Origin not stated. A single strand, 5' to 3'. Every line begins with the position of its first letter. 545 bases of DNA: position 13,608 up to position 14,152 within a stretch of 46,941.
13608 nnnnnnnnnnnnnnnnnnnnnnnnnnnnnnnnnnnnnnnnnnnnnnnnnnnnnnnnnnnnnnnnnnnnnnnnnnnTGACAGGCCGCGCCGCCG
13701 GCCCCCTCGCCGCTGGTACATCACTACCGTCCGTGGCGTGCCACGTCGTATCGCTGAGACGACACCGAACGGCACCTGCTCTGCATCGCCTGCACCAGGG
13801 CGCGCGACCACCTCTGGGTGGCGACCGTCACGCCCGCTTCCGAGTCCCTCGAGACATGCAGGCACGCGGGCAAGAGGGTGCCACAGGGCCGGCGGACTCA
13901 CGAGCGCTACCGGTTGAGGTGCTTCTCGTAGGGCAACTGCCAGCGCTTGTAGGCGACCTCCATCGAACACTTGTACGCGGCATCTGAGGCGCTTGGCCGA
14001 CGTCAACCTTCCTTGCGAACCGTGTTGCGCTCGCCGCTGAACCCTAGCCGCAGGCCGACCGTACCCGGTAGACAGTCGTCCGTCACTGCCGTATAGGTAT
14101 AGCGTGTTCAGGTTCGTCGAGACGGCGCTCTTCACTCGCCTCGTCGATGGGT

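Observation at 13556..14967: Low-GC toxin-antitoxin island inserted at the radical SAM 3' end, flanked by a duplicated (relic) copy of that 3' end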

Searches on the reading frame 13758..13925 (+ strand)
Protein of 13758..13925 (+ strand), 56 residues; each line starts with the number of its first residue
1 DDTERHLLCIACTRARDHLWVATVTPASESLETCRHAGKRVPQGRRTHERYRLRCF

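Call 48: search_protein_representatives(protein=window:13758-13925:+)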
Query: 56 residues. Proteins with E-value up to 0.001 (for the whole library): 343; up to 1e-10: 1; up to 1e-30: 0. The best 150 are listed.
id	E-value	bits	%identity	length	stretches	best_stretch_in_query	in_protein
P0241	4.4e-18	79.8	35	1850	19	18-50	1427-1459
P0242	3.3e-07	45.8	63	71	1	2-42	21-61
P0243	4.7e-07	45.3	58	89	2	2-33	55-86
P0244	7.7e-07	44.6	74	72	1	2-32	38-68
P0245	1.4e-06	43.8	71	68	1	2-35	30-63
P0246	1.6e-06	43.7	77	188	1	2-32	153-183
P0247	2.3e-06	43.1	74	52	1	2-35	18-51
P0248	2.5e-06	43.0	66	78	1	2-36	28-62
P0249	3.2e-06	42.7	58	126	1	3-47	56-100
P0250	3.4e-06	42.6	68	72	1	2-32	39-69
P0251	4.5e-06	42.2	59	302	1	2-40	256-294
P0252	4.7e-06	42.2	64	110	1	2-37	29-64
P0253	5.4e-06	42.0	71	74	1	2-35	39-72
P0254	5.8e-06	41.9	69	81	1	1-35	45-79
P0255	6.7e-06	41.7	64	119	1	2-40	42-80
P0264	1.0e-05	41.1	71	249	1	2-35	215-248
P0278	1.6e-05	40.5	70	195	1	2-34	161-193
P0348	5.5e-05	38.8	68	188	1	2-35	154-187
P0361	7.6e-05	38.4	70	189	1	2-34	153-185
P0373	9.5e-05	38.1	69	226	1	2-33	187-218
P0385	1.1e-04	37.9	68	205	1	2-35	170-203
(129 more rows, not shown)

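Call 49: search_protein_families(library=pfam, proteins=[P0251, P0264, P0373, P0385, P0246, P0278, P0361, P0348], max_evalue=0.01)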
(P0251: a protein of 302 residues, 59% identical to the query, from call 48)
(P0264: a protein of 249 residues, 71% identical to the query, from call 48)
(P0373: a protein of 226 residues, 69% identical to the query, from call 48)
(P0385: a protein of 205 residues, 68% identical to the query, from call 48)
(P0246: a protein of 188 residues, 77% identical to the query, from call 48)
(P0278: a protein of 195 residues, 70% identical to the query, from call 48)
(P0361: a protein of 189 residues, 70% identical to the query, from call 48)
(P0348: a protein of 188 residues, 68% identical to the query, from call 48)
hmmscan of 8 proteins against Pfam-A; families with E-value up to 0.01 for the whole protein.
P0251 (302 aa): 7 families
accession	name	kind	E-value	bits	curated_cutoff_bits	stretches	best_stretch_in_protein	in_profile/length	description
PF13361.12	UvrD_C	-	4.8e-14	53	25.6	1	203-278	281-348/350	UvrD-like helicase C-terminal domain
PF13538.12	UvrD_C_2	-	5.7e-10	39.4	27.4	1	247-275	21-51/52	UvrD-like helicase C-terminal domain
PF00580.27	UvrD-helicase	-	1.2e-08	35.5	23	1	44-132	2-89/271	UvrD/REP helicase N-terminal domain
PF13604.12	AAA_30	-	0.00025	21.3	27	1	43-106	2-66/191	AAA domain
PF13481.12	AAA_25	-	0.00026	21.1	27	1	41-124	16-108/195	AAA domain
PF13245.12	AAA_19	-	0.00045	20.9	25.1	1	57-106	12-61/134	AAA domain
PF13191.12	AAA_16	-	0.0008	20.4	32.6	1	61-155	29-104/167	AAA ATPase domain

P0264 (249 aa): 2 families
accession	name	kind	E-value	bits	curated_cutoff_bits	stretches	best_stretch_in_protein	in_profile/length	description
PF13361.12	UvrD_C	-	5.6e-12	46.2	25.6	1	165-235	283-346/350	UvrD-like helicase C-terminal domain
PF13538.12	UvrD_C_2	-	5.2e-08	33.1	27.4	1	208-234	23-51/52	UvrD-like helicase C-terminal domain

P0373 (226 aa): 2 families
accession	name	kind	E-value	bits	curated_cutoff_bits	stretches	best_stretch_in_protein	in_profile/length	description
PF13538.12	UvrD_C_2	-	0.00095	19.4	27.4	1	184-206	27-51/52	UvrD-like helicase C-terminal domain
PF13361.12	UvrD_C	-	0.0029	17.5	25.6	1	187-207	326-346/350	UvrD-like helicase C-terminal domain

P0385 (205 aa): 3 families
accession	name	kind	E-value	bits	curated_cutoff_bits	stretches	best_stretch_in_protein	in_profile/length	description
PF13361.12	UvrD_C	-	1.6e-14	54.5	25.6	1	116-191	280-347/350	UvrD-like helicase C-terminal domain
PF00892.27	EamA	-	1.6e-13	51.5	28.2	1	6-113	2-105/135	EamA-like transporter family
PF13538.12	UvrD_C_2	-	8e-09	35.7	27.4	1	167-189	27-51/52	UvrD-like helicase C-terminal domain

P0246 (188 aa): 3 families
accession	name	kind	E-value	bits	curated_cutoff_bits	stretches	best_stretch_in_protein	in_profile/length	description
PF13361.12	UvrD_C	-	8.3e-13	48.9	25.6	1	109-173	289-346/350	UvrD-like helicase C-terminal domain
PF13538.12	UvrD_C_2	-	8.2e-10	38.8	27.4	1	141-172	18-51/52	UvrD-like helicase C-terminal domain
PF00005.33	ABC_tran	-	0.0039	18.2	25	1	1-21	117-137/137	ABC transporter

P0278 (195 aa): 3 families
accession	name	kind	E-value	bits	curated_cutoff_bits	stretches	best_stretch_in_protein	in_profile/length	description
PF13361.12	UvrD_C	-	8.4e-16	58.8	25.6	1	107-182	279-347/350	UvrD-like helicase C-terminal domain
PF13538.12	UvrD_C_2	-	1.1e-09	38.5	27.4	1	151-180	20-51/52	UvrD-like helicase C-terminal domain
PF01443.25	Viral_helicase1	-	0.0049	17.1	21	0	117-180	179-226/228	Viral superfamily 1 RNA helicase core domain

P0361 (189 aa): 3 families
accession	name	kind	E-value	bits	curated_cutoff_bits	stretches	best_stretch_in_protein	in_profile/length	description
PF13361.12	UvrD_C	-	1.5e-15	57.9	25.6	1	97-173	278-346/350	UvrD-like helicase C-terminal domain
PF13538.12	UvrD_C_2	-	1.3e-08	35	27.4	1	144-172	21-51/52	UvrD-like helicase C-terminal domain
PF01443.25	Viral_helicase1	-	0.0049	17.2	21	0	103-172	178-226/228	Viral superfamily 1 RNA helicase core domain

P0348 (188 aa): 4 families
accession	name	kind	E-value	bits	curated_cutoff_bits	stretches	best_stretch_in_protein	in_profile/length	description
PF13361.12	UvrD_C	-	1.1e-14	55.1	25.6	1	99-175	279-347/350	UvrD-like helicase C-terminal domain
PF13538.12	UvrD_C_2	-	1.5e-09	38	27.4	1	145-173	21-51/52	UvrD-like helicase C-terminal domain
PF20733.2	LRIM1_dimer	-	0.0035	17.7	35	1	29-99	46-114/187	Dimerization domain in LRIM1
PF01443.25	Viral_helicase1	-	0.0086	16.4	21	0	110-173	179-226/228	Viral superfamily 1 RNA helicase core domain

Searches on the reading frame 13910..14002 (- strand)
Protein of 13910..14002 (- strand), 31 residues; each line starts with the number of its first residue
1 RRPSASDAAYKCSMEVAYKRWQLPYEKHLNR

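Call 25: search_protein_families(library=pfam, proteins=[window:13910-14002:-], max_evalue=10)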
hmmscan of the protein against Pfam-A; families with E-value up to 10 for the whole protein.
seq(31 aa): 0 families

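Call 59: search_dna_similar(query=window:13910-14002:-, collection=plasmids, mode=protein, max_evalue=1, max_rows=8)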
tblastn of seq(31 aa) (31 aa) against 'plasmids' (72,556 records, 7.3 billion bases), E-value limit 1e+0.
No match.
